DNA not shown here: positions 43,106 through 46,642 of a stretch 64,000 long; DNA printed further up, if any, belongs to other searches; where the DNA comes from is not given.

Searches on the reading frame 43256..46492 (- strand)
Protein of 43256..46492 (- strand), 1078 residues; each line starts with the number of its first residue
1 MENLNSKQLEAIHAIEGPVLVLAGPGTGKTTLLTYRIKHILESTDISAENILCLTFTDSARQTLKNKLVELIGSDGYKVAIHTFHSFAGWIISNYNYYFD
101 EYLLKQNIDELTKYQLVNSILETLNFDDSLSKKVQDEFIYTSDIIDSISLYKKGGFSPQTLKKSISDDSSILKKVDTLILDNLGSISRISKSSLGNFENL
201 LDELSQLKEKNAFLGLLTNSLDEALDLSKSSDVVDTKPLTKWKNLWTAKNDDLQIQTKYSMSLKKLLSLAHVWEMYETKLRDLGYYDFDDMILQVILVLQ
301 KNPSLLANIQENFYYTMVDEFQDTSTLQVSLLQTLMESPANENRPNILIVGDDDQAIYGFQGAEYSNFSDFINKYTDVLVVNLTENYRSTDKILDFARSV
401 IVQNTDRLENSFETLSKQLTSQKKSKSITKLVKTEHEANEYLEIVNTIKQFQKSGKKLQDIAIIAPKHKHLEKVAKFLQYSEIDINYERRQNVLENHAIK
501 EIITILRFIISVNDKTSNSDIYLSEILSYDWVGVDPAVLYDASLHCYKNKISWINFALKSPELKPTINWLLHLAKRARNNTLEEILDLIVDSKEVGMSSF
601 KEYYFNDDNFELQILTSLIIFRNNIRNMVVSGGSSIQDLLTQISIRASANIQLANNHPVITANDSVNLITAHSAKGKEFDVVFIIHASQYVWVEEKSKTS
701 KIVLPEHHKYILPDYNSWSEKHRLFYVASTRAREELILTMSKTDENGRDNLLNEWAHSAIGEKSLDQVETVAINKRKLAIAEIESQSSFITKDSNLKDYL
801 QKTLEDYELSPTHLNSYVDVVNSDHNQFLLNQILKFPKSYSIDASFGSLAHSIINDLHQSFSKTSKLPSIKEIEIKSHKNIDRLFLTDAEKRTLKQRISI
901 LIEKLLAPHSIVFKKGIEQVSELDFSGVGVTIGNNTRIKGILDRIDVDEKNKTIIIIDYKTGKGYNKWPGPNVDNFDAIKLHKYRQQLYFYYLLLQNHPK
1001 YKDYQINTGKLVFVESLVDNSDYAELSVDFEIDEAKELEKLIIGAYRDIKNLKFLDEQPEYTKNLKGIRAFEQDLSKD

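Call 59: find_encoding_contigs(protein=window:43256-46492:-, flank=10000, max_places=1)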
Protein window:43256-46492:- (1078 aa): 5 contigs read that carry it; 1 place shown.
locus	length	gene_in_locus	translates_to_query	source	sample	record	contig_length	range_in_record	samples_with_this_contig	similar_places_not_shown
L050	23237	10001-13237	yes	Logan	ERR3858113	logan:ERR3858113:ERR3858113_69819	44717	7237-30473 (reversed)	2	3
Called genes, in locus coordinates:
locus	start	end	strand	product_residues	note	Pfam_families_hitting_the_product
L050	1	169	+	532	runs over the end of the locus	-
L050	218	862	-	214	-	PF06197:DUF998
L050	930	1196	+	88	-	PF00581:Rhodanese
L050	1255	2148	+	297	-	PF00116:COX2 (weak), PF06481:COX_ARM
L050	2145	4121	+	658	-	PF00115:COX1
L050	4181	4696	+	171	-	PF00510:COX3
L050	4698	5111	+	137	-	PF03626:COX4_pro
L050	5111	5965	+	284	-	PF01040:UbiA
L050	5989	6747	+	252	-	PF01996:F420_ligase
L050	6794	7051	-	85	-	PF00076:RRM_1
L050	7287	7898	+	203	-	PF00027:cNMP_binding, PF13545:HTH_Crp_2, PF00325:Crp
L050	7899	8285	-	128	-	PF00072:Response_reg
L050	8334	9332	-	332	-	PF00512:HisKA, PF02518:HATPase_c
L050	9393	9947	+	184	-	PF25323:6TM_PilS (faint)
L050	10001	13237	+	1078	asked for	PF00580:UvrD-helicase, PF13245:AAA_19, PF13361:UvrD_C, PF13538:UvrD_C_2 (faint), PF12705:PDDEXK_1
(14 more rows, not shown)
